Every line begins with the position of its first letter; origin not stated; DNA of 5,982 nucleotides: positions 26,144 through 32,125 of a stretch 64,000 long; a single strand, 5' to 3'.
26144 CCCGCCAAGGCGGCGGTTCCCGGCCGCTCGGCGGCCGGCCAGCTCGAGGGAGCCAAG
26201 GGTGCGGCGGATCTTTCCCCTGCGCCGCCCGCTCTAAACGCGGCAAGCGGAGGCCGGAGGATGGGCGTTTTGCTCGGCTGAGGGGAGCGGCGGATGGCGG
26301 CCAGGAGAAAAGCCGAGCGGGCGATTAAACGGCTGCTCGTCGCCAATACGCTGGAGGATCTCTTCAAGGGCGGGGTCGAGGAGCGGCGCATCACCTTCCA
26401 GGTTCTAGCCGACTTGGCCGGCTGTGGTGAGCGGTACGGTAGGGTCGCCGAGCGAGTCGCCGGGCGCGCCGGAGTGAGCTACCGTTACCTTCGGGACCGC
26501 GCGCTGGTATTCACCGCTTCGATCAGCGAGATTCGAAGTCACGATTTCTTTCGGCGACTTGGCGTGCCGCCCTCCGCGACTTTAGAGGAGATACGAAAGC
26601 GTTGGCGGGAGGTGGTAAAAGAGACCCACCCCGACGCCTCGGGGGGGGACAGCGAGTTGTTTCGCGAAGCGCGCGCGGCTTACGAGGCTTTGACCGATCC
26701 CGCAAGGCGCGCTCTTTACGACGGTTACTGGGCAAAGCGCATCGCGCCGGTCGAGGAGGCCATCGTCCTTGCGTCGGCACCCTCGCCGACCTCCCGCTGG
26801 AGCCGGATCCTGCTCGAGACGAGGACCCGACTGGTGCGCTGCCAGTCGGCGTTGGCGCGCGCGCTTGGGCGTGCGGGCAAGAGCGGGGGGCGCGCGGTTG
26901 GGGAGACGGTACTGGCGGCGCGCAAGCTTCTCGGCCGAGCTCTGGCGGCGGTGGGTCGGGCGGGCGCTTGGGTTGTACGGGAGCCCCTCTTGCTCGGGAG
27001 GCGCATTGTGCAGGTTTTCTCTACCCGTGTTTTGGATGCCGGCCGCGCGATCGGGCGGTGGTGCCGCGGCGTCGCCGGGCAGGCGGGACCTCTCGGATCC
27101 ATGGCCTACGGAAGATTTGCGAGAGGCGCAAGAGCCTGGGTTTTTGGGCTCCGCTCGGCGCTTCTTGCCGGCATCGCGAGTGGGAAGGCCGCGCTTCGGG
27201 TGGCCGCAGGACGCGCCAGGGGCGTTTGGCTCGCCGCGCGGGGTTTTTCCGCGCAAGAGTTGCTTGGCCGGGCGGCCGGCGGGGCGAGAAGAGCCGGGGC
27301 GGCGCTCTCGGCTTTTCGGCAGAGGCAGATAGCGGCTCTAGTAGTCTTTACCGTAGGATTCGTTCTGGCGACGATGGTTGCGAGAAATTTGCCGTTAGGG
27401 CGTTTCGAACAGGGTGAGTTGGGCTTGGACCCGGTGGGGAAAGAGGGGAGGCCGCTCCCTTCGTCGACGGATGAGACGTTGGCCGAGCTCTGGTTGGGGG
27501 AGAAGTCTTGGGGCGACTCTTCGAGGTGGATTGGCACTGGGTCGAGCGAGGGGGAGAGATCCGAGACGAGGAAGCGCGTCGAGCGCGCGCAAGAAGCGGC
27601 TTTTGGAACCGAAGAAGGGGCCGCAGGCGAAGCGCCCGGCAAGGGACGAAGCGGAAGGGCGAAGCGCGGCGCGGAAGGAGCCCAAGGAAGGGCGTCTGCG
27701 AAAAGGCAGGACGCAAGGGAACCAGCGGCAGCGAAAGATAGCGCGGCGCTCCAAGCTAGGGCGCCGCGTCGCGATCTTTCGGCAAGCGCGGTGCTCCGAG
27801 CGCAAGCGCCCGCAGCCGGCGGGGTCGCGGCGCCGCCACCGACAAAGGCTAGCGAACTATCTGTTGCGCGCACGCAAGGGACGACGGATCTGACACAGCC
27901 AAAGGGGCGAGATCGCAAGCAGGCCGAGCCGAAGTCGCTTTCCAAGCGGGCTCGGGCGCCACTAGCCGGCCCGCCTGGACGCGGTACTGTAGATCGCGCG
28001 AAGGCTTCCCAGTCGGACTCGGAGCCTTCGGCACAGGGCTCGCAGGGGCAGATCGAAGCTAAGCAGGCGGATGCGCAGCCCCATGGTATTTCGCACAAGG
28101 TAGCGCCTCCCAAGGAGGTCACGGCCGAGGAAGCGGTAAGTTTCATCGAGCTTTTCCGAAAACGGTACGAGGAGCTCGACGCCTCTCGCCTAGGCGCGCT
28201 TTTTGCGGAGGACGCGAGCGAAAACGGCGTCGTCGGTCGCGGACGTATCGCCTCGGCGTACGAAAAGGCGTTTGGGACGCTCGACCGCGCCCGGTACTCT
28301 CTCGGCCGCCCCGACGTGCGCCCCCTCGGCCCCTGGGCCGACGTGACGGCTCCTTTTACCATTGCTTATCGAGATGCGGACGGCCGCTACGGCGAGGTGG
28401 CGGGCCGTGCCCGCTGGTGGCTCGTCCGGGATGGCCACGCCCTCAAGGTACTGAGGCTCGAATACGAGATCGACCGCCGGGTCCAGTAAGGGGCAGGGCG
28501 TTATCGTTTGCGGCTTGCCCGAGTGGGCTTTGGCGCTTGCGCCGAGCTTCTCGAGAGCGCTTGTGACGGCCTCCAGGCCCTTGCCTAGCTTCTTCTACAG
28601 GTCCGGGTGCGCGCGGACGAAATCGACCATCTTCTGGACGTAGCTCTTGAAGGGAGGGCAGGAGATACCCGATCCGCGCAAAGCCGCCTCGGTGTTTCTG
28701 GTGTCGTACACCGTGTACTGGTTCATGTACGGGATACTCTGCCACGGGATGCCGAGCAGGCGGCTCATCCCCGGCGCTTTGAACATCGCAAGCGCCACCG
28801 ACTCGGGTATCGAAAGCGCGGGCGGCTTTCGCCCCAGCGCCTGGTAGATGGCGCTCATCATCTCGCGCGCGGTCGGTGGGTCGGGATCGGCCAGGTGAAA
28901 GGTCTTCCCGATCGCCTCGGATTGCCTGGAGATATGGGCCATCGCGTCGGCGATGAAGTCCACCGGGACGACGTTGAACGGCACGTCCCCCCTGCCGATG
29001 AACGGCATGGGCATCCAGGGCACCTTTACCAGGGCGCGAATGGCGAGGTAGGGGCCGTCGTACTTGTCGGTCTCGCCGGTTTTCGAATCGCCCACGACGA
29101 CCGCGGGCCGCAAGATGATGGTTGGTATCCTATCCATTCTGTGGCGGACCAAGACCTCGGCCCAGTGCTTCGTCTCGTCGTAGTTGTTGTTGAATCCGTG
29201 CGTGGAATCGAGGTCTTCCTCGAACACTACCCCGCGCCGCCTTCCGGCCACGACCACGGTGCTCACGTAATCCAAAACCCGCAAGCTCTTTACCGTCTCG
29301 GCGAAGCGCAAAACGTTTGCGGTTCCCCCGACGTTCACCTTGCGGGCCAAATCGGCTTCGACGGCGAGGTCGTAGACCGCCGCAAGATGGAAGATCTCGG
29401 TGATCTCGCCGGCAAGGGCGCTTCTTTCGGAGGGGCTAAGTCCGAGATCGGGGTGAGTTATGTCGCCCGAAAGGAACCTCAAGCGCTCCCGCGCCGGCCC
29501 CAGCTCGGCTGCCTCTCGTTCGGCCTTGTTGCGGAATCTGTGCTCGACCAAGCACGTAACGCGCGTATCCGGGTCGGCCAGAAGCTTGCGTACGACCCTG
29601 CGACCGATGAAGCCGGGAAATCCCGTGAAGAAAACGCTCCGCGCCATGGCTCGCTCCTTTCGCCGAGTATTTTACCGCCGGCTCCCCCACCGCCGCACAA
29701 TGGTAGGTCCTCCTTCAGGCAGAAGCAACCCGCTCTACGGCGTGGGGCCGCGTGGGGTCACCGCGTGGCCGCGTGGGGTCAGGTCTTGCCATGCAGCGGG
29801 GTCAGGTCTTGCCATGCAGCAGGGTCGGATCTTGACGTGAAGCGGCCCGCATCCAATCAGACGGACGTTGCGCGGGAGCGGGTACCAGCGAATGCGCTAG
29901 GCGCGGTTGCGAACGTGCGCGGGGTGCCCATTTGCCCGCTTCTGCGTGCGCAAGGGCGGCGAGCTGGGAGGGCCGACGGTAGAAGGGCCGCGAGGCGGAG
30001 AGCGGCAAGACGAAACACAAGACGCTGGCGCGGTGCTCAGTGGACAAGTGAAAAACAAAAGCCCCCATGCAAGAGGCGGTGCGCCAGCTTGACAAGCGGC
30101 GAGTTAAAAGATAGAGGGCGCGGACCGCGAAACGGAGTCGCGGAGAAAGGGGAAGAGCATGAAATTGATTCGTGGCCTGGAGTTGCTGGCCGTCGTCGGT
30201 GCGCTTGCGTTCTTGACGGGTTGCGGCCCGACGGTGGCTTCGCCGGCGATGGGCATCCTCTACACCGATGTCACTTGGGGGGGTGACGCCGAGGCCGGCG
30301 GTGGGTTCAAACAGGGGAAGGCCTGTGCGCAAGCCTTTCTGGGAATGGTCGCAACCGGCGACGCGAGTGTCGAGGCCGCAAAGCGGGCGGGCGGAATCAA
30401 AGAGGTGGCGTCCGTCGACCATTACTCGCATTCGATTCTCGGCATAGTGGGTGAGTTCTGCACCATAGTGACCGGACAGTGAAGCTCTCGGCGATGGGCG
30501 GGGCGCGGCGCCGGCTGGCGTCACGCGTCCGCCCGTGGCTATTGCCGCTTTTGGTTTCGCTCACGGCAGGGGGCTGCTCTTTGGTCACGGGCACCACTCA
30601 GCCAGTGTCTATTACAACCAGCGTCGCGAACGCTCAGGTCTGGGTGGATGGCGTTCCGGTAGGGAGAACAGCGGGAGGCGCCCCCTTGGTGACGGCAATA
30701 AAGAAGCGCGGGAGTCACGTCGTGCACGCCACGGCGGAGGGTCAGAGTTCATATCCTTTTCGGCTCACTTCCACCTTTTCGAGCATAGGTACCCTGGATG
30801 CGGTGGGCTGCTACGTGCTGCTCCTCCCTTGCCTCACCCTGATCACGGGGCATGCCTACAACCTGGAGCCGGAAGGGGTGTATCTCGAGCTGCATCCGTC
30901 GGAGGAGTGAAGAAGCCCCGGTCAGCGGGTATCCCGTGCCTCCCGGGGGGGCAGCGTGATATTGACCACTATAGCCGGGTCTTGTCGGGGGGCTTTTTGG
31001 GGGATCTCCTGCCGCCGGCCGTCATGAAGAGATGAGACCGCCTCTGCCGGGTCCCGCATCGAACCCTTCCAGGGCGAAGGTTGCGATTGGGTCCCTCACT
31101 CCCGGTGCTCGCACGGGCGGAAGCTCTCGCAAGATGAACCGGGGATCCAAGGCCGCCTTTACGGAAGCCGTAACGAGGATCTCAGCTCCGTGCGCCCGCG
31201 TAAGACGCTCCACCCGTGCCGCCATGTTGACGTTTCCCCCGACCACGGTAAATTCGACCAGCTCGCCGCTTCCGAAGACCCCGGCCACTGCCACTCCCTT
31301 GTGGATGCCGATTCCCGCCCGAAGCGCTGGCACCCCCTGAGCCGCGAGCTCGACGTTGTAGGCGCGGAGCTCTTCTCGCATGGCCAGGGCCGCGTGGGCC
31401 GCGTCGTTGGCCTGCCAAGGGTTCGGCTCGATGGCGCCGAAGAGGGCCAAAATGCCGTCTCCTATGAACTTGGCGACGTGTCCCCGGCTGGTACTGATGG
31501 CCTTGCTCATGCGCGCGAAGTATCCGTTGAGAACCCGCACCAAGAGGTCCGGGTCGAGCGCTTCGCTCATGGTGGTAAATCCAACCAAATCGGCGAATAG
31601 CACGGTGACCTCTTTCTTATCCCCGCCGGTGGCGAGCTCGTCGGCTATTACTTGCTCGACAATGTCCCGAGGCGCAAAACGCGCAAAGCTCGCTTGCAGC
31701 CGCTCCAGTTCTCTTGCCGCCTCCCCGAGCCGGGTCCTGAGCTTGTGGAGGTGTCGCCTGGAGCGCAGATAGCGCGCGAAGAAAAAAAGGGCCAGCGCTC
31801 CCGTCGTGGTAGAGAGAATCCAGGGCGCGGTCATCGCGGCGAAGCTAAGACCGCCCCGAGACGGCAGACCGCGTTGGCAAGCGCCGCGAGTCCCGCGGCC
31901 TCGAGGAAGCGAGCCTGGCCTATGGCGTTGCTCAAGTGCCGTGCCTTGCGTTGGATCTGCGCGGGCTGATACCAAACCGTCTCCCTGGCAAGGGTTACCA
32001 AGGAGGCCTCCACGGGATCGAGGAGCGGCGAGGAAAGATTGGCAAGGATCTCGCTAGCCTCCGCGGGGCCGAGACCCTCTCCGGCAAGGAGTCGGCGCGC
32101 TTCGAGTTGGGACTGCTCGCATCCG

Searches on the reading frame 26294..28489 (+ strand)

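Call 8: search_protein_families(library=pfam, proteins=[window:26294-28489:+], max_evalue=0.001)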
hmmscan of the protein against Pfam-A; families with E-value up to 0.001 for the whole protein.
window:26294-28489:+ (731 aa): 1 family
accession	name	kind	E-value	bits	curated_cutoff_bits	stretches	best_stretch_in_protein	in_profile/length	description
PF00226.36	DnaJ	-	1.4e-13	51.1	27.8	1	84-143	1-63/63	DnaJ domain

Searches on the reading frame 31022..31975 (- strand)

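Call 78: search_protein_families(library=pfam, proteins=[window:31022-31975:-], max_evalue=0.001)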
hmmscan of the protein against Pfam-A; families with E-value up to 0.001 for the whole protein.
window:31022-31975:- (317 aa): 1 family
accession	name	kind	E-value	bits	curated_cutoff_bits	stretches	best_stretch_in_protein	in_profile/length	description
PF00211.25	Guanylate_cyc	-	3.7e-24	85.8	21.9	1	120-303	6-182/183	Adenylate and Guanylate cyclase catalytic domain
